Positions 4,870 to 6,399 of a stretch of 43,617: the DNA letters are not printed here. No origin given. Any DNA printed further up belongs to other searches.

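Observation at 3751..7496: Compact KAS II / radical SAM / serine-palmitoyltransferase-like operon: candidate pathway for an unusual long-chain amino-lipid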

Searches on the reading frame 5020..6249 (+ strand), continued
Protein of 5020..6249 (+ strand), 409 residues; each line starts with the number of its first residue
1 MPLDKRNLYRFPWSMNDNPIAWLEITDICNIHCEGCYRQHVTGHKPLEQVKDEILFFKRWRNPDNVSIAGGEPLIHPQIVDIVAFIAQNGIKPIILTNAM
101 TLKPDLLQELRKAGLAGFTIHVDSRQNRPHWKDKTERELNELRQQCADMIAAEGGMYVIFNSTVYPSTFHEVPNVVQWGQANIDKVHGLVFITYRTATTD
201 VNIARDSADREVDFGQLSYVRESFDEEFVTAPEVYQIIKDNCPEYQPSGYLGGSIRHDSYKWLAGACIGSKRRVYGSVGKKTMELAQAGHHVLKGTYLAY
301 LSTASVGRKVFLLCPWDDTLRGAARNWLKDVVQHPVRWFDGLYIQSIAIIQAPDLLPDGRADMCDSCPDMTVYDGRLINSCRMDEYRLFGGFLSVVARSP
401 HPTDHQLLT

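Call 16: find_encoding_contigs(protein=P0007, flank=8000, max_places=2)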
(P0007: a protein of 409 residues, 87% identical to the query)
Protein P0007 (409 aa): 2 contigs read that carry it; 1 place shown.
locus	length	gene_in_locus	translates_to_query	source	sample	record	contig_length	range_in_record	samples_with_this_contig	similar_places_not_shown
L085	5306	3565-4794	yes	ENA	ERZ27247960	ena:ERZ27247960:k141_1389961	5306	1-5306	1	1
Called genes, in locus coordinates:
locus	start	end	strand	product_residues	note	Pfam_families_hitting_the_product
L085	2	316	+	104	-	?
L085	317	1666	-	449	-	PF12838:Fer4_7 (weak), PF13187:Fer4_9 (weak), PF13237:Fer4_10, PF14697:Fer4_21 (weak), PF00037:Fer4 (weak), PF00890:FAD_binding_2 (weak), PF12831:FAD_oxidored, PF22578:GGR_cat, +9 more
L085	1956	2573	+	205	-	PF00440:TetR_N, PF14246:TetR_C_7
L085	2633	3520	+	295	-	PF01734:Patatin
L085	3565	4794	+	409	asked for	PF04055:Radical_SAM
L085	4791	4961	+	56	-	-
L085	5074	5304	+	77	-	?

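Call 17: search_protein_representatives(protein=window:5020-6249:+)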
Query: 409 residues. Proteins with E-value up to 0.001 (for the whole library): 3958; up to 1e-10: 642; up to 1e-30: 154. The best 150 are listed.
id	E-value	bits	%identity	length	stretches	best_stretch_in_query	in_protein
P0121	2.1e-133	461.9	52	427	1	1-394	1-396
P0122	1.6e-120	419.5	49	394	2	3-196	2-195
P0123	5.3e-115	401.3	46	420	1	2-405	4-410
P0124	4.3e-112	391.7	47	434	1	4-398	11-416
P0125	9.4e-110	384.0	46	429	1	6-398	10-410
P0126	1.4e-107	376.9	44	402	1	8-404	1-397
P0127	1.0e-105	370.7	45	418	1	4-395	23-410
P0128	1.8e-104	366.6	44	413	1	3-396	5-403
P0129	2.0e-103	363.2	43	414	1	2-405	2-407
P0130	5.9e-103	361.6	44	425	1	7-400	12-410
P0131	2.7e-97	343.0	41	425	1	3-400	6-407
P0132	9.1e-97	341.2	40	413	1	3-397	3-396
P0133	9.4e-94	331.3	42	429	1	3-401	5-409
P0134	1.4e-93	330.7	41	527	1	2-398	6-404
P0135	8.5e-93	328.1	42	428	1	3-399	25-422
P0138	7.3e-91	321.8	39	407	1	3-396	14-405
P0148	2.5e-75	270.6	35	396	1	4-396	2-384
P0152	2.3e-72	260.8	35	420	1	4-394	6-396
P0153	3.2e-71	257.1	35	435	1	1-396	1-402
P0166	2.2e-55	204.9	35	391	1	4-391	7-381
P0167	5.0e-55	203.7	33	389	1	4-391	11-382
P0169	1.6e-54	202.1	34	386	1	6-392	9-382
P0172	1.2e-53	199.2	34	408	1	7-391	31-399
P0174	3.4e-53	197.7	34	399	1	7-386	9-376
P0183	1.5e-50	189.0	34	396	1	3-391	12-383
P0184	4.1e-50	187.5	32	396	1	7-401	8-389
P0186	3.1e-49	184.6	35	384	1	6-387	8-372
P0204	1.4e-43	166.0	33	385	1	3-384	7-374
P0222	7.5e-39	150.4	30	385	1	3-385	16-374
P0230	1.5e-36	142.8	30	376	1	9-387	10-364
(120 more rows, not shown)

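Call 20: search_solved_structures(query=window:5020-6249:+, max_evalue=0.01)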
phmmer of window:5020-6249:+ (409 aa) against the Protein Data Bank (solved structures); distinct sequences matched with E-value up to 0.01: 7.
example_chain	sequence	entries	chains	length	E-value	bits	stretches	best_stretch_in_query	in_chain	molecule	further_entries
7tol_A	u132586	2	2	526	1e-07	34.6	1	20-193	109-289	glycerol dibiphytanyl glycerol tetraether - macrocyclic archaeol synthase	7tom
7vob_C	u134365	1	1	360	2.8e-05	26.6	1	25-175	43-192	Cytosylglucuronate decarboxylase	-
7voc_C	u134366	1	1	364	2.8e-05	26.6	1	25-175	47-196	Cytosylglucuronate decarboxylase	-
7wzv_A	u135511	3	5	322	0.0013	21.1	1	28-97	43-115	4Fe-4S cluster-binding domain-containing protein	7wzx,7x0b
1tv7_A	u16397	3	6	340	0.0016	20.8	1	23-124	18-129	Molybdenum cofactor biosynthesis protein A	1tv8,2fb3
2fb2_A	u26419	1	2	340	0.0016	20.8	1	23-124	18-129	Molybdenum cofactor biosynthesis protein A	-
8wm2_A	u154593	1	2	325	0.0064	18.8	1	24-123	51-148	Fe-S radical SAM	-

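Call 31: list_cluster_members(proteins=[P0121, P0123, P0126, P0129, P0132, P0138, P0148, P0153, P0166, P0184])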
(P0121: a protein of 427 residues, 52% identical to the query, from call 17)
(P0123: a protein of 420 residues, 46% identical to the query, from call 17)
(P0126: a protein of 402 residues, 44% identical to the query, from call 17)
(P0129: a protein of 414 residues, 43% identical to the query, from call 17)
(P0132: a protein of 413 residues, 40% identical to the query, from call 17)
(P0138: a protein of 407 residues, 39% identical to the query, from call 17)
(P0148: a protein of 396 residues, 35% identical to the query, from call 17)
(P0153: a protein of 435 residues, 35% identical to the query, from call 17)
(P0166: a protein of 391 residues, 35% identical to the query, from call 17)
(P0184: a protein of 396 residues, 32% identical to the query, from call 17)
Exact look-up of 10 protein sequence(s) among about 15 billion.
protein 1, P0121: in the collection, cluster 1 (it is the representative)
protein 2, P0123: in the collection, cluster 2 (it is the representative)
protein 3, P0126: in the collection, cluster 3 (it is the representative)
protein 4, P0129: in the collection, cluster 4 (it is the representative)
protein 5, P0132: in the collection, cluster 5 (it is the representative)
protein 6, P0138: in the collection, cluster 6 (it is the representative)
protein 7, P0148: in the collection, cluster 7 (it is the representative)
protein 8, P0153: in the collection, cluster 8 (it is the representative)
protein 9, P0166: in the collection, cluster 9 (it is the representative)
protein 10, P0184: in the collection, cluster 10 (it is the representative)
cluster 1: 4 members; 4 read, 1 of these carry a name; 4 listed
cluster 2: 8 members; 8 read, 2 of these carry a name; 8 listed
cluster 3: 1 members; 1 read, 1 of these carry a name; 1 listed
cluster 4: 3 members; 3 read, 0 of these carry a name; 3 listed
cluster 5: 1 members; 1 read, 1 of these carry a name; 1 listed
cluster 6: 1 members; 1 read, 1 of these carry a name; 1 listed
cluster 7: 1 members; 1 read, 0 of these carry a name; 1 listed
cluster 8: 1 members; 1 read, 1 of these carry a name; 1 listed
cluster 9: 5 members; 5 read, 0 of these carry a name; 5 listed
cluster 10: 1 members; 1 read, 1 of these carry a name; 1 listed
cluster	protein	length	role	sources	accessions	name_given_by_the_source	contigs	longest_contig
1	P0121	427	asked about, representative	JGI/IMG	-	Radical SAM superfamily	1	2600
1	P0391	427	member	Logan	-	-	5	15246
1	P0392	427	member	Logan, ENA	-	-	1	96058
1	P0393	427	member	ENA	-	-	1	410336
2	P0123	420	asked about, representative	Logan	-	-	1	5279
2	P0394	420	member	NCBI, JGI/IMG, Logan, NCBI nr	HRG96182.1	MAG TPA: radical SAM protein [Polyangiaceae bacterium] | radical SAM protein [Polyangiaceae bacterium]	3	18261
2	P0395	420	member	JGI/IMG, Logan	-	hypothetical protein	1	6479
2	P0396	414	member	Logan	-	-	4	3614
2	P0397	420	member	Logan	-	-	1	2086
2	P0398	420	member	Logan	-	-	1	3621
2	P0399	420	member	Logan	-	-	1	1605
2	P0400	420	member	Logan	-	-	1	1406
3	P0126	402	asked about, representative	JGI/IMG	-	hypothetical protein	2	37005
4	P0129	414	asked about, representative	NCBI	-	-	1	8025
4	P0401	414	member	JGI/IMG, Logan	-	-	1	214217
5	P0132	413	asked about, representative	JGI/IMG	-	hypothetical protein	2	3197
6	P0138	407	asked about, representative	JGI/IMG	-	MoaA/NifB/PqqE/SkfB family radical SAM enzyme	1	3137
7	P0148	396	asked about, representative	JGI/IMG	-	-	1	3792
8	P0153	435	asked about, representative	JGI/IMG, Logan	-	hypothetical protein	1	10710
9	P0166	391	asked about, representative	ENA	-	-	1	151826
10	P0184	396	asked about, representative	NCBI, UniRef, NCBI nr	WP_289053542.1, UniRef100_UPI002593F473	radical SAM protein [Carboxylicivirga marina] | radical SAM protein n=1 Tax=Carboxylicivirga marina TaxID=2800988 RepID=UPI002593F473 | radical SAM protein [uncultured Carboxylicivirga sp.]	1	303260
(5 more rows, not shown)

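Call 32: find_encoding_contigs(protein=P0184, flank=8000, max_places=1)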
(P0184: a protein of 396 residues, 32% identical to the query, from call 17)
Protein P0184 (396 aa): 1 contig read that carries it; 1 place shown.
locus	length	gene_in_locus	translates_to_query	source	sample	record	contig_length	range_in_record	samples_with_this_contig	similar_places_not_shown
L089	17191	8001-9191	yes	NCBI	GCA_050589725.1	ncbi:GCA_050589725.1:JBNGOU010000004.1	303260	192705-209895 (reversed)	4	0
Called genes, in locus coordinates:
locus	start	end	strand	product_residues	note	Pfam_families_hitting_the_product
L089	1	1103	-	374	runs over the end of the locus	PF00583:Acetyltransf_1 (faint)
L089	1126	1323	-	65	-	-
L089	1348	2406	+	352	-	-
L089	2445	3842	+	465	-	PF02310:B12-binding, PF04055:Radical_SAM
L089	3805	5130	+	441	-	PF02310:B12-binding (weak), PF04055:Radical_SAM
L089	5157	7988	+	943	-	PF00202:Aminotran_3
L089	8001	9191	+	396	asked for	PF04055:Radical_SAM, PF13353:Fer4_12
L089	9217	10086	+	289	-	PF00106:adh_short, PF08659:KR, PF13561:adh_short_C2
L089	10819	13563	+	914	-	PF00176:SNF2-rel_dom, PF04851:ResIII, PF00271:Helicase_C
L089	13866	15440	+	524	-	PF12161:HsdM_N, PF02384:N6_Mtase, PF01170:UPF0020 (weak), PF07669:Eco57I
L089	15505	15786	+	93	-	-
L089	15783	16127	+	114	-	-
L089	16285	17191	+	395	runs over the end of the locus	PF01420:Methylase_S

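Call 33: find_encoding_contigs(protein=P0393, flank=7000, max_places=1)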
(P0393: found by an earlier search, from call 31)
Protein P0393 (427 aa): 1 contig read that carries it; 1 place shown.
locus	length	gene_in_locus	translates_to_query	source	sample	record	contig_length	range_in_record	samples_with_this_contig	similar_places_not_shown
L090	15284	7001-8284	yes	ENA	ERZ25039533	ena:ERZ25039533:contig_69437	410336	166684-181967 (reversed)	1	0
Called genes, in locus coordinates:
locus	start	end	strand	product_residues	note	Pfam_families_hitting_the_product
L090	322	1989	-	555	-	PF00496:SBP_bac_5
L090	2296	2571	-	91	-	-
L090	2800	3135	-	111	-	-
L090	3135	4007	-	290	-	-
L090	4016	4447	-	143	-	-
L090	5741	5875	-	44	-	-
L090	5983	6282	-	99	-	-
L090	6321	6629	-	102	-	-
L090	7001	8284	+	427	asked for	PF04055:Radical_SAM, PF13353:Fer4_12 (faint)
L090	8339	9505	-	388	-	PF02836:Glyco_hydro_2_C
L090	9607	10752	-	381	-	PF22666:Glyco_hydro_2_N2, PF02837:Glyco_hydro_2_N, PF00703:Glyco_hydro_2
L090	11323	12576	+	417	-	PF13439:Glyco_transf_4, PF13579:Glyco_trans_4_4, PF05693:Glycogen_syn (faint), PF20706:GT4-conflict, PF00534:Glycos_transf_1, PF13692:Glyco_trans_1_4, PF13524:Glyco_trans_1_2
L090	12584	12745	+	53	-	-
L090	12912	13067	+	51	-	-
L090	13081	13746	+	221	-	PF02585:PIG-L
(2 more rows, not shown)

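Call 34: find_encoding_contigs(protein=P0394, flank=7000, max_places=1)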
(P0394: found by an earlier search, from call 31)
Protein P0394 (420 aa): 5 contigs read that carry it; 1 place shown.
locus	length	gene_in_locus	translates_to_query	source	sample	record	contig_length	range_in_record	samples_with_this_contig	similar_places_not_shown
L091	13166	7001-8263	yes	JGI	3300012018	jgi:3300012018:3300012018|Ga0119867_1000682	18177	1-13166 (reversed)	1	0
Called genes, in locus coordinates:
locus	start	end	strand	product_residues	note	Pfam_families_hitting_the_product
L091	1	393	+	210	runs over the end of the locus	PF00440:TetR_N, PF17932:TetR_C_24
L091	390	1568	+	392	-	PF06050:HGD-D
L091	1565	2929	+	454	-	PF06050:HGD-D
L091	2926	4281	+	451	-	PF01869:BcrAD_BadFG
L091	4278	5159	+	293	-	PF01869:BcrAD_BadFG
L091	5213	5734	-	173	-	PF01814:Hemerythrin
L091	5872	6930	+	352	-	PF08240:ADH_N, PF00107:ADH_zinc_N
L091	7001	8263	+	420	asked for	PF04055:Radical_SAM, PF13353:Fer4_12 (weak)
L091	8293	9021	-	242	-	PF00440:TetR_N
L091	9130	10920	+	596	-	PF02776:TPP_enzyme_N, PF00205:TPP_enzyme_M, PF02775:TPP_enzyme_C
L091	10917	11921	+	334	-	PF01073:3Beta_HSD, PF01370:Epimerase, PF02719:Polysacc_synt_2 (faint), PF04321:RmlD_sub_bind (weak), PF07993:NAD_binding_4 (faint), PF13460:NAD_binding_10, PF16363:GDP_Man_Dehyd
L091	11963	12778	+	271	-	-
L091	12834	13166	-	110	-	?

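Call 36: find_related_loci(query=window:5020-6249:+, collection=metagenome_contigs, flank=6000)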
Query window:5020-6249:+ (409 aa) in metagenome_contigs; peptide patterns used: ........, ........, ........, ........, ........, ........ (x = any residue, [..] = any of these).
444 stretches matched a pattern; 299 encode a relative of the query (tblastn E <= 1e-3); the best 80 are kept; 80 distinct loci.
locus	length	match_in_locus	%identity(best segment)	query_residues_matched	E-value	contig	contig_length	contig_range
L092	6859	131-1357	100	1-409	0e+0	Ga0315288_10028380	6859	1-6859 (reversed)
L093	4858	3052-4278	98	1-409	0e+0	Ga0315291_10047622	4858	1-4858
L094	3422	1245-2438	89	1-398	0e+0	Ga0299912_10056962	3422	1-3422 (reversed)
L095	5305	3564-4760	87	1-399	0e+0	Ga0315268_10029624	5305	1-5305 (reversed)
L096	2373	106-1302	83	1-399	0e+0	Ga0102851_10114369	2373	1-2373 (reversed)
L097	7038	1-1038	100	64-409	0e+0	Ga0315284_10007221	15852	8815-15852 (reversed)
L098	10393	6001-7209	83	1-403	0e+0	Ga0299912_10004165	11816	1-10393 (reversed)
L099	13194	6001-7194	84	1-398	0e+0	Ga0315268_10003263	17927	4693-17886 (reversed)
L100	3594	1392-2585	81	1-398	0e+0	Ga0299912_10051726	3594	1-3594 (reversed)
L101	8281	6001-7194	80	1-398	0e+0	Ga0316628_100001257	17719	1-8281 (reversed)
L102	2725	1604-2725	86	1-374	0e+0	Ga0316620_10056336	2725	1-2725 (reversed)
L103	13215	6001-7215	78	1-408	0e+0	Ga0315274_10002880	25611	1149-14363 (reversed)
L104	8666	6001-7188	80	3-398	0e+0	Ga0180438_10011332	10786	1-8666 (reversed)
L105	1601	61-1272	79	1-405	0e+0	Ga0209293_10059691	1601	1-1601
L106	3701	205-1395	81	3-399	0e+0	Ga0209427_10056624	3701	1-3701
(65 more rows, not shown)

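Call 50: search_protein_families(library=pfam, proteins=[L013:5392-6201:+, L084:935-1822:+, L084:258-875:+], max_evalue=0.01)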
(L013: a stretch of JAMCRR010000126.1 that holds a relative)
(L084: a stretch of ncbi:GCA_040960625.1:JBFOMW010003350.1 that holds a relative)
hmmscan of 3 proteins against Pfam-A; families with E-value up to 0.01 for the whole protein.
L013:5392-6201:+ (269 aa): 2 families
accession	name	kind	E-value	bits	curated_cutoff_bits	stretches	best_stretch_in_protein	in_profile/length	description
PF00881.29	Nitroreductase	-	4.7e-22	79.4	23.5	2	39-84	2-48/167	Nitroreductase family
PF14512.11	TM1586_NiRdase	-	7.6e-07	29.4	27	0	57-81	160-184/215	Putative TM nitroreductase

L084:935-1822:+ (295 aa): 1 family
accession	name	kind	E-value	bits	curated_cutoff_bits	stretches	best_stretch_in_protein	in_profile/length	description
PF01734.28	Patatin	-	5.7e-30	105.4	27.7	1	7-183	1-190/191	Patatin-like phospholipase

L084:258-875:+ (205 aa): 3 families
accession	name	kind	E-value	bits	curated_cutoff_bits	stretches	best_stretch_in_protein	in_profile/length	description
PF00440.29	TetR_N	-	1.7e-18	66.6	24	1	20-66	1-47/47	Bacterial regulatory proteins, tetR family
PF14246.11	TetR_C_7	-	5.9e-14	52.5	22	1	90-201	2-115/119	AefR-like transcriptional repressor, C-terminal domain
PF16859.10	TetR_C_11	-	0.0063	17.3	32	0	87-172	11-94/113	Tetracyclin repressor-like, C-terminal domain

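Call 51: predict_structure(alignment_id=A1)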
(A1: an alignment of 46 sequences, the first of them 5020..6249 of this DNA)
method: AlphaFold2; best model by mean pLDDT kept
length: 409 residues; sequences in the alignment: 46
mean_pLDDT: 94.2   pTM: 0.92
mean pLDDT of the five models: 94.2, 93.8, 93.7, 93.4, 92.8
residues with pLDDT >= 90: 357; 70-90: 42; 50-70: 4; < 50: 6
segments of 3 or more residues with pLDDT < 50: 404-409
pLDDT, mean of each block of 10 residues (from residue 1): 89 97 96 87 95 98 97 98 99 98 98 98 95 97 98 95 97 98 98 93 91 90 89 98 97 95 97 97 97 96 90 97 98 97 98 91 95 94 92 88 50
secondary structure, 60 per line:
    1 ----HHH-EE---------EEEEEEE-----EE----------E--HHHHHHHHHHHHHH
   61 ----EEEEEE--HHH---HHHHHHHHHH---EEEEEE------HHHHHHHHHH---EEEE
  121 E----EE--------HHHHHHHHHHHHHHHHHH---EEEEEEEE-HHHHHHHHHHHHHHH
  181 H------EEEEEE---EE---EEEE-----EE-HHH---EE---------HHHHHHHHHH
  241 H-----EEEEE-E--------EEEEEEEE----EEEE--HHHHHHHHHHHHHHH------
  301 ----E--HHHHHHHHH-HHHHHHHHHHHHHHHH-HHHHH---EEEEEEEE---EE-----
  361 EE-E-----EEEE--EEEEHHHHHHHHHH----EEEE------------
elements in order: E20-26 H47-60 E65-70 H79-88 E92-97 H104-113 E117-121 H136-153 E157-164 H166-181 E188-193 E202-205 H231-241 E247-251 E262-269 E274-277 H280-294 H308-316 H318-333 H335-339 E343-350 E370-373 E376-379 H380-389 E394-397

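Call 53: fold_search(model_id=the predicted structure, library=pdb)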
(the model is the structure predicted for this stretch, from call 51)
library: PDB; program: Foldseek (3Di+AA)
matches with E <= 10: 1468; with E <= 0.001: 107
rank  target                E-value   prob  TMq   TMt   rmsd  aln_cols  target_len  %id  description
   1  7tom                  8.6e-12  1.00  0.54  0.45   9.8       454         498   13  X-ray crystal structure of glycerol dibiphytanyl glycerol tetraether - macrocyclic archaeol synthase (GDGT-MAS) from Met (released 2022-08-31)
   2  7tol                  9.1e-12  1.00  0.57  0.48   9.3       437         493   14  X-ray crystal structure of glycerol dibiphytanyl glycerol tetraether - macrocyclic archaeol synthase (GDGT-MAS) from Met (released 2022-08-31)
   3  7vob                  2.3e-09  1.00  0.39  0.47   5.5       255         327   18  The crystal structure of a Radical SAM Enzyme BlsE involved in the Biosynthesis of Blasticidin S (released 2022-05-04)
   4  6q2p_A                6.5e-09  1.00  0.39  0.53   4.8       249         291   16  Crystal structure of mouse viperin bound to cytidine triphosphate and S-adenosylhomocysteine (released 2020-01-22)
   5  6q2q_A                2.3e-08  1.00  0.39  0.54   5.0       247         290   16  Crystal structure of mouse viperin bound to uridine triphosphate and S-adenosylhomocysteine (released 2020-01-22)
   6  6q2p_B                2.6e-08  1.00  0.39  0.53   5.3       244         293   16  Crystal structure of mouse viperin bound to cytidine triphosphate and S-adenosylhomocysteine (released 2020-01-22)
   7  2fb2_B                2.6e-08  1.00  0.38  0.47   5.0       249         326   18  Structure of the MoaA Arg17/266/268/Ala triple mutant (released 2006-05-09)
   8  1tv7_B                3.0e-08  1.00  0.40  0.49   7.9       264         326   19  Structure of the S-adenosylmethionine dependent Enzyme MoaA (released 2004-08-31)
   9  5vsl_A                5.1e-08  1.00  0.37  0.55   5.0       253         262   15  Crystal structure of viperin with bound [4Fe-4S] cluster and S-adenosylhomocysteine (SAH) (released 2017-06-14)
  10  7n7h                  7.3e-08  1.00  0.38  0.52   5.2       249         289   14  X-ray crystal structure of Viperin-like enzyme from Nematostella vectensis (released 2021-07-07)
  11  9dfn                  1.0e-07  1.00  0.39  0.54   5.7       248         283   14  X-ray crystal structure of the second viperin-like enzyme from Trichoderma virens with bound CTP and SAM (released 2025-02-19)
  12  5vsl_B                1.6e-07  1.00  0.37  0.57   5.1       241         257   16  Crystal structure of viperin with bound [4Fe-4S] cluster and S-adenosylhomocysteine (SAH) (released 2017-06-14)
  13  9dgw_A                1.6e-07  1.00  0.35  0.50   5.8       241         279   15  X-ray crystal structure of the Viperin-like enzyme from T. virens with bound CTP and SAM (released 2025-02-12)
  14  9dfu                  1.8e-07  1.00  0.39  0.55   5.6       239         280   14  X-ray crystal structure of the second Viperin-like enzyme from T. virens variant F40H with bound CTP and SAM (released 2025-02-19)
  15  5vsm_A                1.9e-07  1.00  0.37  0.57   5.0       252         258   14  Crystal structure of viperin with bound [4Fe-4S] cluster, 5'-deoxyadenosine, and L-methionine (released 2017-06-14)
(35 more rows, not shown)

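Call 58: list_cluster_members(proteins=[P0152, P0167, P0169, P0172, P0174, P0183, P0186, P0204, P0222, P0230])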
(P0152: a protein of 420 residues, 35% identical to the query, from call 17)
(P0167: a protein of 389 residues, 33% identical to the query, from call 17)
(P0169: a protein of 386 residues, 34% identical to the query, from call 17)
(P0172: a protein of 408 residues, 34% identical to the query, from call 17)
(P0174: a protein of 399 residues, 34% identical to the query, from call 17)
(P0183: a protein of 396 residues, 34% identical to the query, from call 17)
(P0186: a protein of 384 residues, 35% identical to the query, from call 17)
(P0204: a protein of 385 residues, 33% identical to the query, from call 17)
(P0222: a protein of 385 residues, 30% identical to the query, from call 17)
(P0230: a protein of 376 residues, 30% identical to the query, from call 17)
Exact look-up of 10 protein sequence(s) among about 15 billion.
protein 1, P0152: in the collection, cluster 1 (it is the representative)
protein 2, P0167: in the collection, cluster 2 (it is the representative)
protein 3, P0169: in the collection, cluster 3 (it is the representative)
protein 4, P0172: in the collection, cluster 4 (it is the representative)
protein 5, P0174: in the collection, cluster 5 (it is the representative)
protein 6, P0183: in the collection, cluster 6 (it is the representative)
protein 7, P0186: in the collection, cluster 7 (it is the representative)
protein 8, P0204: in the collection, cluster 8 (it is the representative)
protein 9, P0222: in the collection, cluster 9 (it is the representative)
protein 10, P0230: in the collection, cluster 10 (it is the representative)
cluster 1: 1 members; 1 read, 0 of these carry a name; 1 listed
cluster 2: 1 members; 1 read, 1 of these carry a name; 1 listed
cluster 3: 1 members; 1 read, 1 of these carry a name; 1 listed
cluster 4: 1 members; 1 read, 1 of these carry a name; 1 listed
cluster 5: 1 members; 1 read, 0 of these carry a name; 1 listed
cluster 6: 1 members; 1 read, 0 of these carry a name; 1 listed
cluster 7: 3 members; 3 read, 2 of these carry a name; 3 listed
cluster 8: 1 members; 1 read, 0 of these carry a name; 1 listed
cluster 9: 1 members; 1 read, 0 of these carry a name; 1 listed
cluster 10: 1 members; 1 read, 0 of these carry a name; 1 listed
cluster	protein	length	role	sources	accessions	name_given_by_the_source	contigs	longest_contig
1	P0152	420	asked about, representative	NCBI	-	-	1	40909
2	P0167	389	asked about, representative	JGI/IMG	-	MoaA/NifB/PqqE/SkfB family radical SAM enzyme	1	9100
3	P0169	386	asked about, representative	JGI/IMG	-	hypothetical protein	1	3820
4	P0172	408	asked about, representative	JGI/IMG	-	hypothetical protein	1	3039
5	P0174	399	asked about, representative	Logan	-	-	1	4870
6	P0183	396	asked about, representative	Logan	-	-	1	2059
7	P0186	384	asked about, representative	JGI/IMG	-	organic radical activating enzyme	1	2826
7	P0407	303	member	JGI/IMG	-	hypothetical protein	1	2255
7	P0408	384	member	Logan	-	-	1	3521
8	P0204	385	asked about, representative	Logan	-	-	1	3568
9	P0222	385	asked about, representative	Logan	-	-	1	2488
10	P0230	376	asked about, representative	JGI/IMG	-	-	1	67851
